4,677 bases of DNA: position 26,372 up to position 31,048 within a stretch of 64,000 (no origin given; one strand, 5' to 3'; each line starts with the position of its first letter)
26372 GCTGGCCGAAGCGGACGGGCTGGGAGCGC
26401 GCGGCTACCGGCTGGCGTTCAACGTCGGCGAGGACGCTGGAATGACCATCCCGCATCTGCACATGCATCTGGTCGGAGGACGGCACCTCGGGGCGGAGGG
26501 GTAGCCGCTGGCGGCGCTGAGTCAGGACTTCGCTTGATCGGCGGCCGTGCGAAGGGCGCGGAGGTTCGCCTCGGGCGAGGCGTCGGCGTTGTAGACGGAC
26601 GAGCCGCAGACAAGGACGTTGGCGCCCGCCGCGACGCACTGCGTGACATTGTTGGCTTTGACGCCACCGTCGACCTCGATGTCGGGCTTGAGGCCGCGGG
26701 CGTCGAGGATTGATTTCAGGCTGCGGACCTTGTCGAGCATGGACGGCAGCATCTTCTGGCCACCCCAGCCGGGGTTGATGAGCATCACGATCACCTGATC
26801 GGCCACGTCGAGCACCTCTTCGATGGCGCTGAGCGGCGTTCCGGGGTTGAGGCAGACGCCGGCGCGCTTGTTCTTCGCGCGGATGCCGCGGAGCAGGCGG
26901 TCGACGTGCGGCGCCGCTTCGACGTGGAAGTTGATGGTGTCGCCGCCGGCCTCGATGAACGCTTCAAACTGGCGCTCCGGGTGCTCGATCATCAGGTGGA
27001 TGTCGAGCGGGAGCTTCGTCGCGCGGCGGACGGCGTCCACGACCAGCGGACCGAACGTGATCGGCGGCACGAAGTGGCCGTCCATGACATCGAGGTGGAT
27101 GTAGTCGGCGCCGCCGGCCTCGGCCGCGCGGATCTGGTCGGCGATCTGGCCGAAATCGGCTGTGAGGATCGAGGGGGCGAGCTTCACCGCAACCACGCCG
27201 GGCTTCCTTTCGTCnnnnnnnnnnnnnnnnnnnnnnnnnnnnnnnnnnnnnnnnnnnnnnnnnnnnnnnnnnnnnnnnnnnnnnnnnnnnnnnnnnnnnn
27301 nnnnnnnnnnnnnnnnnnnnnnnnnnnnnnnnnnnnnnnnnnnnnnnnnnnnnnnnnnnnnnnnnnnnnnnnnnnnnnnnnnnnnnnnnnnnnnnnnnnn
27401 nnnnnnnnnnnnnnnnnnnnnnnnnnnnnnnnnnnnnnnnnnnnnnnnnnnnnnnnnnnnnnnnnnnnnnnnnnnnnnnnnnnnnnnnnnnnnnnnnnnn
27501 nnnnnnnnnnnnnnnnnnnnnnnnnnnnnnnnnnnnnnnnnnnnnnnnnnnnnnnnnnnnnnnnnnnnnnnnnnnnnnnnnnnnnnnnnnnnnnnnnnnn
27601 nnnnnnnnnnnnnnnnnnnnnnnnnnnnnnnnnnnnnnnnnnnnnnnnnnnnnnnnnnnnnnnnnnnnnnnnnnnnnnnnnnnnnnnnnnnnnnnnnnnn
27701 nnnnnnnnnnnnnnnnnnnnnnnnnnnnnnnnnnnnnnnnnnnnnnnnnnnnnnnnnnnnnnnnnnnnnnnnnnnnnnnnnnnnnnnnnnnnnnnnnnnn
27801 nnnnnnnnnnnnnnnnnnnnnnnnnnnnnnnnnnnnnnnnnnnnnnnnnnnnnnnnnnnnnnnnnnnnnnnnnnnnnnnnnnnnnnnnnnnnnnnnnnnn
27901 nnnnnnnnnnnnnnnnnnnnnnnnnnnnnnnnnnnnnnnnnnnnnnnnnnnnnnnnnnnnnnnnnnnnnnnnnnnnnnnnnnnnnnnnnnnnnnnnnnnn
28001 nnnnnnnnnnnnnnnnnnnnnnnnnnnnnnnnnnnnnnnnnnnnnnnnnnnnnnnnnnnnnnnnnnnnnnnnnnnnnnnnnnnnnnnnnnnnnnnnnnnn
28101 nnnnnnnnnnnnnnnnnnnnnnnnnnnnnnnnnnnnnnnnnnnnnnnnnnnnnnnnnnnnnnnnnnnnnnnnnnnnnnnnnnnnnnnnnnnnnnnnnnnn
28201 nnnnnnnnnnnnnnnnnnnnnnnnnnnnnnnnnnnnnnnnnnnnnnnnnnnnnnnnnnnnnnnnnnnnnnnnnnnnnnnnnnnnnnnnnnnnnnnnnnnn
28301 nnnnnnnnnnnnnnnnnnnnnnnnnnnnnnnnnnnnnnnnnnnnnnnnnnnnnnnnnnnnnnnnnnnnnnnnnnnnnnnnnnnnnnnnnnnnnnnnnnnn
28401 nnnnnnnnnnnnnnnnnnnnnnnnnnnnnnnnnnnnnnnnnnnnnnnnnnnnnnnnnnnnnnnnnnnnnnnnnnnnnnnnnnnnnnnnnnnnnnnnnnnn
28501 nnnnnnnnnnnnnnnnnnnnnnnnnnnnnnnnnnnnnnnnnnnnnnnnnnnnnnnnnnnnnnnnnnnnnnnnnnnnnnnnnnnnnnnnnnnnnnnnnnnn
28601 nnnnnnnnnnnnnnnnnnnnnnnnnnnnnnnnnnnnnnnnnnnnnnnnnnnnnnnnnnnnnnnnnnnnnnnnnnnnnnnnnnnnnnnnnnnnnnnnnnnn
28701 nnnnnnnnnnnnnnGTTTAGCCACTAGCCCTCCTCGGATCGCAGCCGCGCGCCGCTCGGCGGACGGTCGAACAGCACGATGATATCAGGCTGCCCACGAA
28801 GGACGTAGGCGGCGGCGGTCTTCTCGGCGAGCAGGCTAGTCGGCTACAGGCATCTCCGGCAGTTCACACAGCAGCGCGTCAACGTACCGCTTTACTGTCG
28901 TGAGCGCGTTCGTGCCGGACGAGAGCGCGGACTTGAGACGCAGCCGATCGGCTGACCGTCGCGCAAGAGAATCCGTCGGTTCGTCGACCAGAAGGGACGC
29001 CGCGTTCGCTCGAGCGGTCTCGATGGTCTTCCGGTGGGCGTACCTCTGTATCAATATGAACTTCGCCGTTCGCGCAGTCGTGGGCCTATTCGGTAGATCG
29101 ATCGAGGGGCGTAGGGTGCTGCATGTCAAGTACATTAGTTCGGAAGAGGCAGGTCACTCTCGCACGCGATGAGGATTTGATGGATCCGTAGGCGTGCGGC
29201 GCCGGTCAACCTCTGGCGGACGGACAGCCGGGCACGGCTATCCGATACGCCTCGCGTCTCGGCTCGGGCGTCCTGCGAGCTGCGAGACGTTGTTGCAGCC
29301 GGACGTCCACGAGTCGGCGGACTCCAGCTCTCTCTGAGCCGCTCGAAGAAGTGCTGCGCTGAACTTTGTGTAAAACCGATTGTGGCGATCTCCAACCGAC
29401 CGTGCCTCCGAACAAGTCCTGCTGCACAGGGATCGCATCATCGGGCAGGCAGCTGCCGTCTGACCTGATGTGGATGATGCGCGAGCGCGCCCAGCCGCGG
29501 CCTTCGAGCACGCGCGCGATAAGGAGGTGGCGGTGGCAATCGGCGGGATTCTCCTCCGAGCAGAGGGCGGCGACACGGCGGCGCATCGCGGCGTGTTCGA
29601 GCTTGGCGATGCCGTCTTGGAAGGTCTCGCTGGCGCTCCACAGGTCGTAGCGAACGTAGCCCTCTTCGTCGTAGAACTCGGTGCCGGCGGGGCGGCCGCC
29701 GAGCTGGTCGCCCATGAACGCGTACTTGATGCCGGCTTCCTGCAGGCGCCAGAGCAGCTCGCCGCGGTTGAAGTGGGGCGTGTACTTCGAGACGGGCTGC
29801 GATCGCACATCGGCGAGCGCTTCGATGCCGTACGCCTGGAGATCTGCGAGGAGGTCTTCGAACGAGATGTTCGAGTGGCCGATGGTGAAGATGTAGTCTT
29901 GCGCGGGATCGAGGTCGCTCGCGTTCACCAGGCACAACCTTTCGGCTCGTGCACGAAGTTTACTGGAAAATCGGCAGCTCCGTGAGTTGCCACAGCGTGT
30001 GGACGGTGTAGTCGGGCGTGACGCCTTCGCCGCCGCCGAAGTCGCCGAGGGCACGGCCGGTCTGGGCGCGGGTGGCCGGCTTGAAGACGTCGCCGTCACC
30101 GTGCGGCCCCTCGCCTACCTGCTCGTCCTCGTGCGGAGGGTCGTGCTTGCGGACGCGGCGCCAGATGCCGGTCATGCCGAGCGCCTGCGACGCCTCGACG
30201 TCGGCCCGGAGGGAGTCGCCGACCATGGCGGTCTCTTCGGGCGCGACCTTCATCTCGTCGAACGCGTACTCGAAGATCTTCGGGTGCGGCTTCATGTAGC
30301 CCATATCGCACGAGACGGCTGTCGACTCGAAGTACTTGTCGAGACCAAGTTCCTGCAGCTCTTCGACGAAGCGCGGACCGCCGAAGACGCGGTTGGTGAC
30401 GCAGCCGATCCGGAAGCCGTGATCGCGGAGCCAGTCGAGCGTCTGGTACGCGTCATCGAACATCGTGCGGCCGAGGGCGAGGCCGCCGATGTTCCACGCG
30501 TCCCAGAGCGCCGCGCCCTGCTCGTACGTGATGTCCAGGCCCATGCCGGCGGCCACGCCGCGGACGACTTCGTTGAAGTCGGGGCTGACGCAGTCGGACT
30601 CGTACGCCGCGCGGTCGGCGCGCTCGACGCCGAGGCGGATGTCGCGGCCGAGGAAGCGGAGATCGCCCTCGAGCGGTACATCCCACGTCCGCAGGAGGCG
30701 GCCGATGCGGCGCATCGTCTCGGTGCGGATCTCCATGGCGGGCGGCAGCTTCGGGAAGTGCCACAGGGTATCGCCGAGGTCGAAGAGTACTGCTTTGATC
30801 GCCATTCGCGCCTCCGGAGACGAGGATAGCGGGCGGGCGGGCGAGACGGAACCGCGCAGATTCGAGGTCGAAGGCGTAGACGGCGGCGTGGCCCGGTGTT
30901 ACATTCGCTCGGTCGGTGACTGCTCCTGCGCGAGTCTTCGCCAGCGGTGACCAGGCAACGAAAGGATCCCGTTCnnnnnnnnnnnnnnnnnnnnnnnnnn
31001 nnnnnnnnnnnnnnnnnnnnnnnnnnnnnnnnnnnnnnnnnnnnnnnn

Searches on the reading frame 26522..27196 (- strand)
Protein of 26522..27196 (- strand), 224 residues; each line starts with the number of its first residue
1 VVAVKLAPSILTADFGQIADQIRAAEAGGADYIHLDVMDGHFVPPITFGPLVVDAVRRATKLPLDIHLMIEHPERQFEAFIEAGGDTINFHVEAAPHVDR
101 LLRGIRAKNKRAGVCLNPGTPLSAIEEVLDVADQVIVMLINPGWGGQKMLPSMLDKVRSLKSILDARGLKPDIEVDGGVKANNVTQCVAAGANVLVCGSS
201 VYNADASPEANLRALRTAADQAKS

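Call 76: search_protein_families(library=pfam, proteins=[window:26522-27196:-], max_evalue=0.00001)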
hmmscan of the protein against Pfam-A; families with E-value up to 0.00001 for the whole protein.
window:26522-27196:- (224 aa): 1 family
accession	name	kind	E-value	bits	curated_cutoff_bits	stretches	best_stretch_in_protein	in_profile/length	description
PF00834.25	Ribul_P_3_epim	-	1.1e-72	244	21.1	1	5-202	1-198/198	Ribulose-phosphate 3 epimerase family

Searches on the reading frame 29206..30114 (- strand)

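Call 24: search_protein_families(library=pfam, proteins=[window:29206-30114:-], max_evalue=0.001)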
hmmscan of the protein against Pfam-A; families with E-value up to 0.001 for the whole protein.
window:29206-30114:- (302 aa): 1 family
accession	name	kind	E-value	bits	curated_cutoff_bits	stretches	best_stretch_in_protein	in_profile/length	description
PF04343.18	DUF488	-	3.6e-22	79.7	22.2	1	86-199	3-118/121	Domain of unknown function DUF488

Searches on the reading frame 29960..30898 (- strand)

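Call 24: search_protein_families(library=pfam, proteins=[window:29960-30898:-], max_evalue=0.001)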
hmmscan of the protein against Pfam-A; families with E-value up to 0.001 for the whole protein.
window:29960-30898:- (312 aa): 3 families
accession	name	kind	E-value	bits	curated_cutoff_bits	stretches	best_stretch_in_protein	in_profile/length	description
PF00702.32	Hydrolase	-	8.8e-23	82.1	26.4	1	34-241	1-191/191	haloacid dehalogenase-like hydrolase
PF13419.12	HAD_2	-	7.3e-18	65.7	23.8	1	145-245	79-176/178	Haloacid dehalogenase-like hydrolase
PF13242.12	Hydrolase_like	-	2.4e-11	43.8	22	1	203-253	4-54/75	HAD-hyrolase-like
